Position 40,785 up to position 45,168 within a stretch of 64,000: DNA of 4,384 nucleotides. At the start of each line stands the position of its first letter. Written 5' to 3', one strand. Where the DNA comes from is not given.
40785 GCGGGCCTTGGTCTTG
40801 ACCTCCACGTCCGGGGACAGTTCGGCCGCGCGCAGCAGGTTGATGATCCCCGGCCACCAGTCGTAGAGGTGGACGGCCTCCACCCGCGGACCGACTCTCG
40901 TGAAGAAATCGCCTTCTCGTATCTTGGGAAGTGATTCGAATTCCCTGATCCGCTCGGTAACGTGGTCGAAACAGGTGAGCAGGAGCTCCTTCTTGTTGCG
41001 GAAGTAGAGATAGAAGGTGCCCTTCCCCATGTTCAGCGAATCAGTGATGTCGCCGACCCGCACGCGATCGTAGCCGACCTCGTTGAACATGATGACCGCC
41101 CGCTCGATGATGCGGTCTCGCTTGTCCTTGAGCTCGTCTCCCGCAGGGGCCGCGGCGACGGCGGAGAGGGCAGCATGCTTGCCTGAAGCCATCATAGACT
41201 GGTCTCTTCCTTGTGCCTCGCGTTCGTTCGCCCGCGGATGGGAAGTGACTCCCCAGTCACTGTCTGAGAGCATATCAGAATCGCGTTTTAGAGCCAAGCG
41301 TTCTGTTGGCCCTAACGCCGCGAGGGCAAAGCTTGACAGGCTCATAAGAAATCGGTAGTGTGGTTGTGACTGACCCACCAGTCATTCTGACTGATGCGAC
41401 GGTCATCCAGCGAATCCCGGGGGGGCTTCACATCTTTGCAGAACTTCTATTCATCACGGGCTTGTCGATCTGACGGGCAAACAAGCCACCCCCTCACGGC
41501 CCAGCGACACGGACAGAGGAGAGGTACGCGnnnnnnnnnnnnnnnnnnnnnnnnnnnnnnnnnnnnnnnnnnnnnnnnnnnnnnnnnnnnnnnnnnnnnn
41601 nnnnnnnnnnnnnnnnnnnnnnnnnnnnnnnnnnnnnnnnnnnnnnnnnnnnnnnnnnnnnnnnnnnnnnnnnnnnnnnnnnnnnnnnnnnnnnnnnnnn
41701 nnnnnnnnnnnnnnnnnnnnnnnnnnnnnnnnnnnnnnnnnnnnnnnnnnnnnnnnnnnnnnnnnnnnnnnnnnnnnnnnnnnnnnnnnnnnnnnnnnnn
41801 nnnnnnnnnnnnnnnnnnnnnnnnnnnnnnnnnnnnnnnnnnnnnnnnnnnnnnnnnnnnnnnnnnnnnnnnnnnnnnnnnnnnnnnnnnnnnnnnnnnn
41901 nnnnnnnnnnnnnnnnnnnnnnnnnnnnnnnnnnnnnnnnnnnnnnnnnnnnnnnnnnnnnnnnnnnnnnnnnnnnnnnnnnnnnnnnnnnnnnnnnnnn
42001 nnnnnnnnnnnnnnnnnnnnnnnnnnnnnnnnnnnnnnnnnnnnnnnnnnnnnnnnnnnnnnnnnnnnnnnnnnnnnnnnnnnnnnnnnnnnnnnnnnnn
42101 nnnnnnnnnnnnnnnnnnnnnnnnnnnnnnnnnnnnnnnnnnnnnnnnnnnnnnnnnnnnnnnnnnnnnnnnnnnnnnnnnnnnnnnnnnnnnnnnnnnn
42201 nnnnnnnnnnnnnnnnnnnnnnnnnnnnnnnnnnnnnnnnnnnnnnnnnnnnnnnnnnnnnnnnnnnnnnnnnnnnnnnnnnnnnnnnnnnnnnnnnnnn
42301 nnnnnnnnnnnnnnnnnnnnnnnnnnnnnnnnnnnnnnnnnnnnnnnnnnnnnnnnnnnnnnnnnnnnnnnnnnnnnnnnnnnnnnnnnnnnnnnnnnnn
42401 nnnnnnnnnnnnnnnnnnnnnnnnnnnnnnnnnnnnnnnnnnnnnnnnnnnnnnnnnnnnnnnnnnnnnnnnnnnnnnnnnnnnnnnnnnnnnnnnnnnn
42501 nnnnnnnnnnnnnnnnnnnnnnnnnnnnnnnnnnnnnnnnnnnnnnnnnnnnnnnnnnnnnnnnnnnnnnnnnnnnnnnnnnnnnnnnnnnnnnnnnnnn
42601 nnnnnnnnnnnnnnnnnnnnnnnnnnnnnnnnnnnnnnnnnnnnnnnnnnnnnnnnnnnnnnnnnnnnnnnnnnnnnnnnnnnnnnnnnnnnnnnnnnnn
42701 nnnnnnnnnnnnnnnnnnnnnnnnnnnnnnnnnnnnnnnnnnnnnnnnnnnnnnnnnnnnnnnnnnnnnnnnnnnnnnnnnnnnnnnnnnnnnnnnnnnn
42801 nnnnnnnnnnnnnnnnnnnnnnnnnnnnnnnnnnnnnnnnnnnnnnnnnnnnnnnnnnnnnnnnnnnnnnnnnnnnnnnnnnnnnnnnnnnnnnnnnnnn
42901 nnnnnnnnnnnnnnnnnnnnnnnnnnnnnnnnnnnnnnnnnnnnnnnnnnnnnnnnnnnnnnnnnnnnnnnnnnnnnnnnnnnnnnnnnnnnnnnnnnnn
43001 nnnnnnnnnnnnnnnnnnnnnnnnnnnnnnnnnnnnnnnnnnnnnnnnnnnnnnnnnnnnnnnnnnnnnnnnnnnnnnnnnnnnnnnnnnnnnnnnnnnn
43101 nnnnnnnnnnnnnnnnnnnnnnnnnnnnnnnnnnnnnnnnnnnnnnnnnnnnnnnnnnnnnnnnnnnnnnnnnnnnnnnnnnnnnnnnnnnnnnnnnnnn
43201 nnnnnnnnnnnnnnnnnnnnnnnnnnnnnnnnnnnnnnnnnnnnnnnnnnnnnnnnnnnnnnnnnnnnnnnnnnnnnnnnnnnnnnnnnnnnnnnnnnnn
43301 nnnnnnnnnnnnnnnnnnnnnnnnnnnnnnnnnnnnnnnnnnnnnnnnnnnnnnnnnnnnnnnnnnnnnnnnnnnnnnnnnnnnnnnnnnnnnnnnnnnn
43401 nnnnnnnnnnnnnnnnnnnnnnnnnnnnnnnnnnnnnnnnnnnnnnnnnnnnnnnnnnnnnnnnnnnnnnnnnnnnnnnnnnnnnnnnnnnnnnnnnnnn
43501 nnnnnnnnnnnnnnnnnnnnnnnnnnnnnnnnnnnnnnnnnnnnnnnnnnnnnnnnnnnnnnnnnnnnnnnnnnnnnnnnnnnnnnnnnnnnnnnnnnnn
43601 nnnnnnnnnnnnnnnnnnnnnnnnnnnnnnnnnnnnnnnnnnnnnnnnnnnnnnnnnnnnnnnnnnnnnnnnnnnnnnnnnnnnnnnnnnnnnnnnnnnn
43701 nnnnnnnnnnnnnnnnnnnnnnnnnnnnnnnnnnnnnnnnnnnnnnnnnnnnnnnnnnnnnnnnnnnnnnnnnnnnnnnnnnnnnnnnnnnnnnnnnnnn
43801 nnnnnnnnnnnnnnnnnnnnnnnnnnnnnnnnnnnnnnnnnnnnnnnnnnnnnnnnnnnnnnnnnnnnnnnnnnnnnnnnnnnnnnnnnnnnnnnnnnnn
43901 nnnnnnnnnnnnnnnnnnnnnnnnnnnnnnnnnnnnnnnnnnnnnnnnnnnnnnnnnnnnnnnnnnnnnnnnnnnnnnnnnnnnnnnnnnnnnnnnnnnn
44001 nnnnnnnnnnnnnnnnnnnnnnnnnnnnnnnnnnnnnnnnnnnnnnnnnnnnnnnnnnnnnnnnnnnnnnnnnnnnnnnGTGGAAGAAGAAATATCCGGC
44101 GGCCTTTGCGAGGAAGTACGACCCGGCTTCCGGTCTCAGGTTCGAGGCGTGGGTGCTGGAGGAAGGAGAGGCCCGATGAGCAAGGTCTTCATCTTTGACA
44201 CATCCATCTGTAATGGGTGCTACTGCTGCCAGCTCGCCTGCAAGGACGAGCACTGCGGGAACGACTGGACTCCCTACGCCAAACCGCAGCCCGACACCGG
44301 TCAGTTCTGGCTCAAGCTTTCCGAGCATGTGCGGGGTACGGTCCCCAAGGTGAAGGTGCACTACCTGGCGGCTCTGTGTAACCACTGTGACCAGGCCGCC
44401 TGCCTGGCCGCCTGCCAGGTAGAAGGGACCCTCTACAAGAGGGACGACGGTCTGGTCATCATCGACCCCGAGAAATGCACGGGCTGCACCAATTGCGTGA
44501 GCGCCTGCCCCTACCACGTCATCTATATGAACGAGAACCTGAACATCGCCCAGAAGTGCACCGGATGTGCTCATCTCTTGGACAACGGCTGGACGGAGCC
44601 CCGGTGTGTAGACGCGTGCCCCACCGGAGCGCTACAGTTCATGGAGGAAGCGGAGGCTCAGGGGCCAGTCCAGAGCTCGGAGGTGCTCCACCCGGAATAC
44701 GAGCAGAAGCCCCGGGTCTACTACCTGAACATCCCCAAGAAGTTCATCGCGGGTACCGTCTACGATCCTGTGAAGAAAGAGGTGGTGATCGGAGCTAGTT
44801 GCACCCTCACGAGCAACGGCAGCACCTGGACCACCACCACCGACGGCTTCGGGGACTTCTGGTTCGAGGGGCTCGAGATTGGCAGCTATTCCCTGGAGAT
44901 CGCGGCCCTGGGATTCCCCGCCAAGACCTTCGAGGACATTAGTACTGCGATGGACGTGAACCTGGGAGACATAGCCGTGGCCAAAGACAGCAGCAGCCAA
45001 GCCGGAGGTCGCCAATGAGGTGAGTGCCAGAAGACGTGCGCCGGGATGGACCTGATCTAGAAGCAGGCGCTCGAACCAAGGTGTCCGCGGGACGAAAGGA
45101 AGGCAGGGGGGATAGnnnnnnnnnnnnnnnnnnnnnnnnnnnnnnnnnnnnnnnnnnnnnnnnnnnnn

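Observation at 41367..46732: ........-type palindromes at the etfBA and alpha2 promoters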

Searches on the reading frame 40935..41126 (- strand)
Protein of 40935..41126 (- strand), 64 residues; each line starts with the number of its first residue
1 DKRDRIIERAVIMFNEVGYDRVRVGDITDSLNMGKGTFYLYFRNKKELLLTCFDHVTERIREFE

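Call 39: search_solved_structures(query=window:40935-41126:-, max_evalue=0.001, show_alignments=5)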
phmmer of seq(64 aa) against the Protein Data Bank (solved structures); distinct sequences matched with E-value up to 0.001: 44.
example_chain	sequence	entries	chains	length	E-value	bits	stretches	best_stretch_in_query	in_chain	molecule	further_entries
1z77_A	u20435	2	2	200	4.4e-10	42.6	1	2-63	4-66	transcriptional regulator (TetR family) | Transcriptional regulator, TetR family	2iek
2id6_A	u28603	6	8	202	4.5e-10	42.6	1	2-63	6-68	TRANSCRIPTIONAL REGULATOR, TetR FAMILY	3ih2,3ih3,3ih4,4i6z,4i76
1zkg_A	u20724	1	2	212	5.2e-10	42.4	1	2-63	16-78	transcriptional regulator, TetR family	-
3qbm_A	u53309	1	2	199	9.9e-09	38.4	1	2-62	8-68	TetR transcriptional regulator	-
2zcm_A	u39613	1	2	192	3.9e-08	36.5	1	3-51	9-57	Biofilm operon icaABCD HTH-type negative transcriptional regulator icaR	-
2zcn_A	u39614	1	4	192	6.7e-08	35.7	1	3-51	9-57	Biofilm operon icaABCD HTH-type negative transcriptional regulator icaR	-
3geu_A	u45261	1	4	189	8.2e-08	35.5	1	3-57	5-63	Intercellular adhesion protein R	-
3ccy_A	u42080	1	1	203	1.1e-07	35.1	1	3-61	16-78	Putative TetR-family transcriptional regulator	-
5gpa_A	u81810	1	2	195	1.8e-07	34.4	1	2-56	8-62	Transcriptional regulator (TetR/AcrR family)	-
5gp9_A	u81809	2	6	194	1.8e-07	34.4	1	2-56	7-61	Transcriptional regulator (TetR/AcrR family)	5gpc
3rh2_A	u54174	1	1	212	4.9e-07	33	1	3-58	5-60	Hypothetical TetR-like transcriptional regulator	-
3whb_A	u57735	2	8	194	1e-06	32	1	5-55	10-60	Fatty acid metabolism regulator protein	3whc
2eh3_A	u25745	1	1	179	1.1e-06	31.9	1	3-59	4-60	Transcriptional regulator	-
1vi0_A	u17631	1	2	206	1.2e-06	31.8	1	5-55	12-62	transcriptional regulator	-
2f07_A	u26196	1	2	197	2.4e-06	30.9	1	2-53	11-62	YvdT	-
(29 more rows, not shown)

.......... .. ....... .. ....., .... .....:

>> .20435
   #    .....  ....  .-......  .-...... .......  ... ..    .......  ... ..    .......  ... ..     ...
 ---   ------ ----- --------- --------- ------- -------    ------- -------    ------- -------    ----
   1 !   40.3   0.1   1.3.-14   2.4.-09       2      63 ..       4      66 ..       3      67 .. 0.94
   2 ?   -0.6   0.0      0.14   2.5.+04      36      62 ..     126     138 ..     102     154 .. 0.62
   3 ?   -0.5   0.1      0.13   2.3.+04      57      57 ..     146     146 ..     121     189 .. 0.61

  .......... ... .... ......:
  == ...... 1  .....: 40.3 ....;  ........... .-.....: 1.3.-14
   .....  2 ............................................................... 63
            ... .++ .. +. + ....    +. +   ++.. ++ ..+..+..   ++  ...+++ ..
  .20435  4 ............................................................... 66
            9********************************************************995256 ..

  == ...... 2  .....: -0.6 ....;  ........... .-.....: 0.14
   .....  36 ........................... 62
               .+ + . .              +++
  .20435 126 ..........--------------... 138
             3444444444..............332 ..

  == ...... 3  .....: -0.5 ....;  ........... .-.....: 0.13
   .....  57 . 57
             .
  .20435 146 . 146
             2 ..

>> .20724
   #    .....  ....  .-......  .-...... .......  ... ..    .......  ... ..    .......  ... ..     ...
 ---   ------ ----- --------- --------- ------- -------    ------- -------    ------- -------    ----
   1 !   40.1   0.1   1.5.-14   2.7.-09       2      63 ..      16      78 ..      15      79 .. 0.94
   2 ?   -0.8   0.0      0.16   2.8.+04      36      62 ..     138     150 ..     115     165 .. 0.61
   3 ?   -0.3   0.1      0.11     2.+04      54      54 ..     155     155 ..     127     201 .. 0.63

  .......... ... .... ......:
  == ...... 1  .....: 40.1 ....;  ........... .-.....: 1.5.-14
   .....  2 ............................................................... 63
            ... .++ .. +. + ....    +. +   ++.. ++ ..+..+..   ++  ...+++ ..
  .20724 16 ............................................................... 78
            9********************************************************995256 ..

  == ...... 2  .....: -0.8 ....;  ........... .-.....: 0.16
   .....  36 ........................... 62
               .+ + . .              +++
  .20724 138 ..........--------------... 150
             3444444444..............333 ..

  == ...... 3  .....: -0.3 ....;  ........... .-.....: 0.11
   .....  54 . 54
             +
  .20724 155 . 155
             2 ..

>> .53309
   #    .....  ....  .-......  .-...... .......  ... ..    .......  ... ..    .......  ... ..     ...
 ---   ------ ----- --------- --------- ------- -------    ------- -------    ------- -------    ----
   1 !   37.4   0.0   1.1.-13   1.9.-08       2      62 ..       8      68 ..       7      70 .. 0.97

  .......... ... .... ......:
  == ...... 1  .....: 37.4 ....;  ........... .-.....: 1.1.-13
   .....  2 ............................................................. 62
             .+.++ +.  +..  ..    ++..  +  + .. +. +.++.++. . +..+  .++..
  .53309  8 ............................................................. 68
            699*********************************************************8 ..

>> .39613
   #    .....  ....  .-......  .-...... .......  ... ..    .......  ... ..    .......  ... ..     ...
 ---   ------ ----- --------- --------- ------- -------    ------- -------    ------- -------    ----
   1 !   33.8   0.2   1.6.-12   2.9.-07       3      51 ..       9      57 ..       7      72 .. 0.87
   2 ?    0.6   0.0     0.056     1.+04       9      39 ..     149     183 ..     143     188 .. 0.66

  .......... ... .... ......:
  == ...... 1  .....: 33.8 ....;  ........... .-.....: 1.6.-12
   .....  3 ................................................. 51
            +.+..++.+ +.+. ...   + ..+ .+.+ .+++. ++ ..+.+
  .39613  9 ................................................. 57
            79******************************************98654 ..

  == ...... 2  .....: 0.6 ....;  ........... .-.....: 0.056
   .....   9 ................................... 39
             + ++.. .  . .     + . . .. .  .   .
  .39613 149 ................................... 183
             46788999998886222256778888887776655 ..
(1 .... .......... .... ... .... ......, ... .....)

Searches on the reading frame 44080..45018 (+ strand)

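Call 10: search_protein_families(library=pfam, proteins=[window:44080-45018:+])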
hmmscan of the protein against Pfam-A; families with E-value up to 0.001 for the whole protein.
window:44080-45018:+ (312 aa): 11 families
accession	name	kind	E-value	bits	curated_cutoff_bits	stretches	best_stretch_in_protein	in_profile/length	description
PF13247.11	Fer4_11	-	4.9e-26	91.3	26.2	1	92-189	2-99/100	4Fe-4S dicluster domain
PF13620.12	CarboxypepD_reg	-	6.6e-14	52.5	32.3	1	223-290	2-70/82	Carboxypeptidase regulatory-like domain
PF12838.12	Fer4_7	-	4.1e-12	46.8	27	2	132-184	1-52/52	4Fe-4S dicluster domain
PF13237.11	Fer4_10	-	7.6e-11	42.2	25.5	2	126-181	2-53/53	4Fe-4S dicluster domain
PF12797.12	Fer4_2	-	9.8e-11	41.3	24.5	1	126-145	3-22/22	4Fe-4S binding domain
PF00037.32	Fer4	-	6.3e-09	35.7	21.1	1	126-149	1-24/24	4Fe-4S binding domain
PF13187.11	Fer4_9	-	9.2e-09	35.6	27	1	132-184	1-51/52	4Fe-4S dicluster domain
PF12837.12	Fer4_6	-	1.1e-08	35.1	25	1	126-148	2-24/24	4Fe-4S binding domain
PF13715.12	CarbopepD_reg_2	-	9.4e-06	26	32.2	1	223-284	1-60/88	CarboxypepD_reg-like domain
PF14697.11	Fer4_21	-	0.00014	22.4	35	0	100-150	8-59/59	4Fe-4S dicluster domain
PF13484.11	Fer4_16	-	0.00027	22.1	30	0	132-155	1-25/66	4Fe-4S double cluster binding domain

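Call 76: search_protein_families(library=ncbifam, proteins=[window:44179-45018:+], max_evalue=0.00001)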
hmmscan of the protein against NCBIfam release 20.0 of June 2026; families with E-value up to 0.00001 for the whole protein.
window:44179-45018:+ (279 aa): 22 families
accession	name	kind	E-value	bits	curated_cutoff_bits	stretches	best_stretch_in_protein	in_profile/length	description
TIGR02951.1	DMSO_dmsB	equivalog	2.3e-30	105.7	214.1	1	4-156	4-152/161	DMSO/selenate family reductase complex B subunit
NF041715.1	arsenate_red_ArrB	equivalog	1e-29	103.8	450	2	5-120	6-109/233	arsenate respiratory reductase iron-sulfur subunit ArrB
NF011569.0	PRK14993.1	equivalog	1.8e-27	96.4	416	1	5-191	47-230/244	tetrathionate reductase subunit TtrB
TIGR03478.1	DMSO_red_II_bet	subfamily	2.5e-27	95.7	480.7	1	35-183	101-253/321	DMSO reductase family type II enzyme, iron-sulfur subunit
NF042979.1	EthbenzDh_ebdB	equivalog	2e-22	79.5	740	1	49-183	135-275/354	ethylbenzene dehydrogenase subunit beta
TIGR03149.1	cyt_nit_nrfC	equivalog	9.7e-22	77.4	377.6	1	4-177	41-204/225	cytochrome c nitrite reductase Fe-S protein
NF045797.1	DsrO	equivalog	3.2e-20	72.6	200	1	5-183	47-234/235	sulfate reduction electron transfer complex DsrMKJOP subunit DsrO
NF009451.0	PRK12809.1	equivalog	2.9e-18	65.5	1154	1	4-159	5-141/639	formate-dependent uric acid utilization protein YgfT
TIGR01582.1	FDH-beta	equivalog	1.3e-17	63.8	334.7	1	5-157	25-182/283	formate dehydrogenase subunit beta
TIGR01660.1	narH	equivalog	5.2e-17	61.4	524.05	1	46-139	162-255/492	nitrate reductase subunit beta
NF045715.1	sulf_resp_HmcB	equivalog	7.8e-17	61.3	420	1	3-157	38-198/307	sulfate respiration complex iron-sulfur protein HmcB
NF009408.0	PRK12769.1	equivalog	2.4e-15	55.7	1003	1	4-166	5-156/659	formate-dependent uric acid utilization protein AegA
NF008134.0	PRK10882.1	equivalog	2.7e-15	56.2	263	1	4-161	41-212/329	hydrogenase 2 operon protein HybA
NF041782.1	mnquin_red_QrcC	equivalog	6e-15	55.5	400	1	5-118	4-119/239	menaquinone reductase iron-sulfur cluster-binding subunit QrcC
NF007382.0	PRK09898.1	equivalog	7.1e-13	48.6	213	1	3-156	60-202/208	ferredoxin-like protein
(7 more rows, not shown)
